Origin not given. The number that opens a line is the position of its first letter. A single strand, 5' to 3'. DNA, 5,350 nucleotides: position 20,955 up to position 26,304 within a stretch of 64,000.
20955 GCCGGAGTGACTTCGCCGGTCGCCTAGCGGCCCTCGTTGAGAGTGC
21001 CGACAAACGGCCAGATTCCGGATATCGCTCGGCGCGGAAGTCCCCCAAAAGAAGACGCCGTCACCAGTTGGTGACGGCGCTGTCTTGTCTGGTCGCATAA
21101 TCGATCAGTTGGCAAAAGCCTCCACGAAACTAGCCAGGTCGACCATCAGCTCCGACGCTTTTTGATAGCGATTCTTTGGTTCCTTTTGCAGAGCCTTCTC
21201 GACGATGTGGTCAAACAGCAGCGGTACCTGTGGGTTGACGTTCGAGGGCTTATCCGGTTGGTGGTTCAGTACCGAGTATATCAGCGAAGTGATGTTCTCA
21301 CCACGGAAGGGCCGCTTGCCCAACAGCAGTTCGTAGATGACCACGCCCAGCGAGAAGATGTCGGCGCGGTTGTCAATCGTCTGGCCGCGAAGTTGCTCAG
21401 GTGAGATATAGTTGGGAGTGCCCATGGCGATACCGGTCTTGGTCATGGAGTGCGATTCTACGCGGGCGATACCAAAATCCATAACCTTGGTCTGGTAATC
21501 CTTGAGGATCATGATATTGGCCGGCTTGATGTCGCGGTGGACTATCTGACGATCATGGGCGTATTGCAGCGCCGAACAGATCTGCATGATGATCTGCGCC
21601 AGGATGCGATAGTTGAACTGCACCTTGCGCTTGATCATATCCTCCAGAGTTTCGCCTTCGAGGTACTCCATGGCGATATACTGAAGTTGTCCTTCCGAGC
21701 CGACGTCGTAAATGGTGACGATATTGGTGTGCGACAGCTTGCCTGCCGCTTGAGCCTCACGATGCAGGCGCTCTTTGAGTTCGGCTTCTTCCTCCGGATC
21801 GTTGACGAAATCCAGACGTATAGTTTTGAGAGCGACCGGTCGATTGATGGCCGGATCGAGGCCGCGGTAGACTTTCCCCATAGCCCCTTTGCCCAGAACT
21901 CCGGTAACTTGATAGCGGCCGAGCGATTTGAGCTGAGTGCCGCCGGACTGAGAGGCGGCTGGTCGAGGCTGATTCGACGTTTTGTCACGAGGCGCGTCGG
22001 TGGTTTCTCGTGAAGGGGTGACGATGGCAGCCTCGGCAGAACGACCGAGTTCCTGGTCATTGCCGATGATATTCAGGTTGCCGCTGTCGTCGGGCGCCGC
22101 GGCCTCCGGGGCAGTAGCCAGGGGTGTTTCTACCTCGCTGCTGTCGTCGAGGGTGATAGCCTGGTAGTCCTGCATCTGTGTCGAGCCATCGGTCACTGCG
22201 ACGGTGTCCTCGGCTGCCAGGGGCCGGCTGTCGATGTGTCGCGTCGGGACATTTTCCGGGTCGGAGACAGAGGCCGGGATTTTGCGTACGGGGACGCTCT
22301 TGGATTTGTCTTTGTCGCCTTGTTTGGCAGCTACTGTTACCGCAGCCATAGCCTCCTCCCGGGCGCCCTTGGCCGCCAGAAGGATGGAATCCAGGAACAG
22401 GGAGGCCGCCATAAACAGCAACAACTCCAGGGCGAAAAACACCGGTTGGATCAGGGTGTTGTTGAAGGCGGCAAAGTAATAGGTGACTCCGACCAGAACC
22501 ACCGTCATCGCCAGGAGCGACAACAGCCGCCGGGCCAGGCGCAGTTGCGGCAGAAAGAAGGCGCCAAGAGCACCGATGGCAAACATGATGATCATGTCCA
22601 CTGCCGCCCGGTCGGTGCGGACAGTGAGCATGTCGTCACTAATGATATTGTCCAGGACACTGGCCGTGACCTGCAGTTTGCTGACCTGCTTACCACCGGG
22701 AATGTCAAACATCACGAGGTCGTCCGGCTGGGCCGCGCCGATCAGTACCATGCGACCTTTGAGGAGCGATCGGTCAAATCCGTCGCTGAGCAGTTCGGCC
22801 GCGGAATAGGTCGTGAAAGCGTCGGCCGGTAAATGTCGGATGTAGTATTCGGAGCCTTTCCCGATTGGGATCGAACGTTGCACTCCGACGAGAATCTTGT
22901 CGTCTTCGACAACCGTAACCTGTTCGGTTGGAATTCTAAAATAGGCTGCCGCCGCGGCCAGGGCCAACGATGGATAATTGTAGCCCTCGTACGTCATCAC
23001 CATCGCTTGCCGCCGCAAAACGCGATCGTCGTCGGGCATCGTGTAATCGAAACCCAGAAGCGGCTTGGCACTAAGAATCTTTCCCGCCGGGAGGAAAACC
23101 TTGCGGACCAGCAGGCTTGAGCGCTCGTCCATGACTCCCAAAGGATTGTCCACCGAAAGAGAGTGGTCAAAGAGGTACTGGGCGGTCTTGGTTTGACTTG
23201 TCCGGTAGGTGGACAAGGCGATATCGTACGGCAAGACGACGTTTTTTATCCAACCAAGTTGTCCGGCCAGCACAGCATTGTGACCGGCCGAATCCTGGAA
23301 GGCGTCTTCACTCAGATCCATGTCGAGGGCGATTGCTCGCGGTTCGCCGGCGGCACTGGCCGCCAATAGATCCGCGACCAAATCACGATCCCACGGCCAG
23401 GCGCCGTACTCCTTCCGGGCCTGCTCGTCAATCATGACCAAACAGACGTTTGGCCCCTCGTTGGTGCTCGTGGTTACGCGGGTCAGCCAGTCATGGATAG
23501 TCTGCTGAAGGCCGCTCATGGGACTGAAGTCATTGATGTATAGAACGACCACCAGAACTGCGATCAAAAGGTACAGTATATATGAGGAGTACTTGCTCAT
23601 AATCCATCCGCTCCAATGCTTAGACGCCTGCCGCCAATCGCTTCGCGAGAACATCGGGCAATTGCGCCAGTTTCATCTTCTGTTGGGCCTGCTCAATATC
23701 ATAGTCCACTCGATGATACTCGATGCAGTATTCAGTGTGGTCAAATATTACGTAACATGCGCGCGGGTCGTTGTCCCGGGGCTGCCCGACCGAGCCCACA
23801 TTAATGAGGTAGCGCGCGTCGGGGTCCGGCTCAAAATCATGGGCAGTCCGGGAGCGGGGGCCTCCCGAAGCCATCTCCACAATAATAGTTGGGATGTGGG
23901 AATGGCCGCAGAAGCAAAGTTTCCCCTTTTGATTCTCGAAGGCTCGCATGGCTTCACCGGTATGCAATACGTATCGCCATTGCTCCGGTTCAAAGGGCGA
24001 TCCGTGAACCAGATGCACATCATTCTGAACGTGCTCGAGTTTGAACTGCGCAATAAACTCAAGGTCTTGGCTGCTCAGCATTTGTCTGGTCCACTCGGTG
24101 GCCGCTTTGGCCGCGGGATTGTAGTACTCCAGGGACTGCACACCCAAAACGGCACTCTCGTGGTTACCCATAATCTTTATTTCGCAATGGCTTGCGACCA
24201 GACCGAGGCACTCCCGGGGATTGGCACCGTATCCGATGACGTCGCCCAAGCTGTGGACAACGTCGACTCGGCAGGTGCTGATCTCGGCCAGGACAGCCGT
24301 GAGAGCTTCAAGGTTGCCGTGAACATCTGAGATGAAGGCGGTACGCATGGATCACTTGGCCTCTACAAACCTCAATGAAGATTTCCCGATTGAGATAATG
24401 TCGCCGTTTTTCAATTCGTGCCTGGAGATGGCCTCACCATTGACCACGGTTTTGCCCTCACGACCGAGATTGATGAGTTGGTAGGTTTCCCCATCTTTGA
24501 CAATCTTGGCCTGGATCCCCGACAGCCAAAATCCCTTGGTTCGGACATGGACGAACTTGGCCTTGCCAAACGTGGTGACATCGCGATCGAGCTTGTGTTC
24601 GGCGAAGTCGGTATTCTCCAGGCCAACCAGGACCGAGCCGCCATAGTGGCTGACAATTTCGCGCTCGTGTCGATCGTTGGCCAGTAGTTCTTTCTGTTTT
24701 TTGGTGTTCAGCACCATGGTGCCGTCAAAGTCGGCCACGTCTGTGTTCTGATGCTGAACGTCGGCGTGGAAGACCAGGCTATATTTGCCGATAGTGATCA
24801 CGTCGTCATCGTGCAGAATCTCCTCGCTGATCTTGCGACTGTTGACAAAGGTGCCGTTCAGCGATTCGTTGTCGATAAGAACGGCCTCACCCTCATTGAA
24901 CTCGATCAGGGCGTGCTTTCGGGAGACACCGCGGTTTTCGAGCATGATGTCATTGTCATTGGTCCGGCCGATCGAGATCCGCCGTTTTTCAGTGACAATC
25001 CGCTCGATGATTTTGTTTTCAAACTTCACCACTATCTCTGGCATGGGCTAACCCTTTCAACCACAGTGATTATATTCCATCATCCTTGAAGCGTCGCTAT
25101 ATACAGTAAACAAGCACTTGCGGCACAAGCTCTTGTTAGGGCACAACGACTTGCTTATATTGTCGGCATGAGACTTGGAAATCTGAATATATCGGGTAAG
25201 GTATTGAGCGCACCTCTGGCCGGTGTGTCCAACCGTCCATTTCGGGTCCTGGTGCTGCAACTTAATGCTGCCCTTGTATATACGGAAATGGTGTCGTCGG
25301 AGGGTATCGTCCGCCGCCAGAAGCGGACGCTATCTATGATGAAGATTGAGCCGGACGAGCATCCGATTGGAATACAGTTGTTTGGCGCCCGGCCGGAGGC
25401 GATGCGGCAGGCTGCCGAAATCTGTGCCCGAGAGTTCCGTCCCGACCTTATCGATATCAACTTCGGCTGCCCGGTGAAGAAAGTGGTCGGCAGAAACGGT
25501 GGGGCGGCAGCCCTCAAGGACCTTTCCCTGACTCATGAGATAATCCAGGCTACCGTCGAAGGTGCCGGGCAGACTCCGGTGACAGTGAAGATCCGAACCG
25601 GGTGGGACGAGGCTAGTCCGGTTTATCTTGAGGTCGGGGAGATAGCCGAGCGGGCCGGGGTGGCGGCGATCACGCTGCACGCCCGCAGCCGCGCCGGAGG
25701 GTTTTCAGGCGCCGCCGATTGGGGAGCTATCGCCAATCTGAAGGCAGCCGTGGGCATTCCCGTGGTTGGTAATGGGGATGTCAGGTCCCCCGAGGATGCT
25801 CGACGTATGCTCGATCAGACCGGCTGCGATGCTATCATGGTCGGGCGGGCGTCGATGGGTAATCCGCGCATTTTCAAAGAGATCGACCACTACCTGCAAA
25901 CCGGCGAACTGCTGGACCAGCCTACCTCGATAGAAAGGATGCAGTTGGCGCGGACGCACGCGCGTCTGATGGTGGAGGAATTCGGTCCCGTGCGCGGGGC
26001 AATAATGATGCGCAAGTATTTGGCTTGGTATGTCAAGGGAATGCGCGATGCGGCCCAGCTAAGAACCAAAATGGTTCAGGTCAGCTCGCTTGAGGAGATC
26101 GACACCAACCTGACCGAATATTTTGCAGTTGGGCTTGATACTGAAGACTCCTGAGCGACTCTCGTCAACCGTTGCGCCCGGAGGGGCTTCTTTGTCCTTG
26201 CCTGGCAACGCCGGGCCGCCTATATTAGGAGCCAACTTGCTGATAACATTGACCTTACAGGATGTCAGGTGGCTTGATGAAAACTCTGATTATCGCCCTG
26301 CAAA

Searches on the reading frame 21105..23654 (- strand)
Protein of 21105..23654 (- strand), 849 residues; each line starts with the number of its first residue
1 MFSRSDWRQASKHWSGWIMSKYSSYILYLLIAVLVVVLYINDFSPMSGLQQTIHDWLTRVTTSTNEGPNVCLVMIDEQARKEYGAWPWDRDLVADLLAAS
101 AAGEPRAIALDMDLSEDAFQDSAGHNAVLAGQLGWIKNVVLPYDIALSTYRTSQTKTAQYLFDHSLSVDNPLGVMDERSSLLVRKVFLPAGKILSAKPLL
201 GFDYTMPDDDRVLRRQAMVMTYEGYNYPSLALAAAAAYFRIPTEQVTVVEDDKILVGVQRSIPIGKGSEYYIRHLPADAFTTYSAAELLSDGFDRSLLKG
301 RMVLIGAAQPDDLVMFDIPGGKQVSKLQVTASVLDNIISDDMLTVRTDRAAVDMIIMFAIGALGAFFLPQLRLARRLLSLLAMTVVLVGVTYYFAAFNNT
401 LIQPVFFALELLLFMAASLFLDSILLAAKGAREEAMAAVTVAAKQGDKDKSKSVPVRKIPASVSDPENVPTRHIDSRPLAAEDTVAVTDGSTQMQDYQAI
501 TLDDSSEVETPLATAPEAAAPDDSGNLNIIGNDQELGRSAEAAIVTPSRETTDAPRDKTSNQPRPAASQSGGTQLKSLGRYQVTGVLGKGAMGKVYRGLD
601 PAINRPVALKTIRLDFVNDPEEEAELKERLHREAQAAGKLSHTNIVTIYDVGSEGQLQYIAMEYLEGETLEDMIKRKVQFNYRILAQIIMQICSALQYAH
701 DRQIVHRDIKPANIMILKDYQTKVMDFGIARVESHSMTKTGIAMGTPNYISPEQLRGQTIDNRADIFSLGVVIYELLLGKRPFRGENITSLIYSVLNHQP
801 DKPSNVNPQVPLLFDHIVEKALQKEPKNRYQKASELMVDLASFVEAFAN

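Call 16: search_protein_families(library=pfam, proteins=[window:21105-23654:-], max_evalue=0.001)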
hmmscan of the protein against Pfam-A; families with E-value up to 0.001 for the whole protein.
window:21105-23654:- (849 aa): 5 families
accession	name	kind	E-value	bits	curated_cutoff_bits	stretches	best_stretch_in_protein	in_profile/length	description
PF00069.31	Pkinase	-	5.9e-57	193.5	31.7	1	581-831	1-253/263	Protein kinase domain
PF07714.23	PK_Tyr_Ser-Thr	-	5.2e-37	128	23.1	1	584-830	4-249/258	Protein tyrosine and serine/threonine kinase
PF05226.16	CHASE2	-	1e-34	120.7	26.3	1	33-363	4-254/257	CHASE2 domain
PF03109.22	ABC1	-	2.1e-07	30.8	22.9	1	640-735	127-219/244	ABC1 atypical kinase-like domain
PF01636.29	APH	-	1.3e-05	25.5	23.2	0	689-731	154-198/239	Phosphotransferase enzyme family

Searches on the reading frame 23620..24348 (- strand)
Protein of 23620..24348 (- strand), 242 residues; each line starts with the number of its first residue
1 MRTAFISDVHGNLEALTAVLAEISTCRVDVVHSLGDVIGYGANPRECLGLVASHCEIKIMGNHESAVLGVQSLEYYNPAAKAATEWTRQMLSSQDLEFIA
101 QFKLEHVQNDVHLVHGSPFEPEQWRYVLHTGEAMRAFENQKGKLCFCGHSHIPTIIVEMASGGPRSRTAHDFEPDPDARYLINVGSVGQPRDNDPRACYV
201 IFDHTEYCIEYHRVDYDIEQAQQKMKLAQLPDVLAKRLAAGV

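Call 16: search_protein_families(library=pfam, proteins=[window:23620-24348:-], max_evalue=0.001)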
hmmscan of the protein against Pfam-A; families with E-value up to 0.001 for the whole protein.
window:23620-24348:- (242 aa): 2 families
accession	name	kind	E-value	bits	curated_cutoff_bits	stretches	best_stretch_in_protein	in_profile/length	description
PF12850.12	Metallophos_2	-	1.2e-18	68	27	1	1-204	1-151/154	Calcineurin-like phosphoesterase superfamily domain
PF00149.33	Metallophos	-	6.6e-15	56.5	21.5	1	1-153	1-191/191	Calcineurin-like phosphoesterase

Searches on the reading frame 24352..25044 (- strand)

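Call 16: search_protein_families(library=pfam, proteins=[window:24352-25044:-], max_evalue=0.001)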
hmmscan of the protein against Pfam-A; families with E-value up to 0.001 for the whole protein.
window:24352-25044:- (230 aa): 2 families
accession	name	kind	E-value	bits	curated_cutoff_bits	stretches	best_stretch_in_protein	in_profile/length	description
PF00498.31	FHA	-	3.5e-31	107.9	20.7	2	23-86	1-67/67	FHA domain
PF16697.10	Yop-YscD_cpl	-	3.7e-19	69.2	33.2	2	19-93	15-91/94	Inner membrane component of T3SS, cytoplasmic domain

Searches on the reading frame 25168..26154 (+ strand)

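Call 16: search_protein_families(library=pfam, proteins=[window:25168-26154:+], max_evalue=0.001)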
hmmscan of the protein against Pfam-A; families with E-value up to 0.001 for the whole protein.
window:25168-26154:+ (328 aa): 3 families
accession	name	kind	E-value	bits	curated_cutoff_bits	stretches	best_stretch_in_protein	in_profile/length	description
PF01207.24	Dus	-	2.5e-86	290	20.4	1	15-316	3-303/311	Dihydrouridine synthase (Dus)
PF00977.27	His_biosynth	-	0.00055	19.9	23.6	1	140-228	135-221/228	Histidine biosynthesis protein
PF01180.27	DHO_dh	-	0.00083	19.1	27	0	93-243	121-287/291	Dihydroorotate dehydrogenase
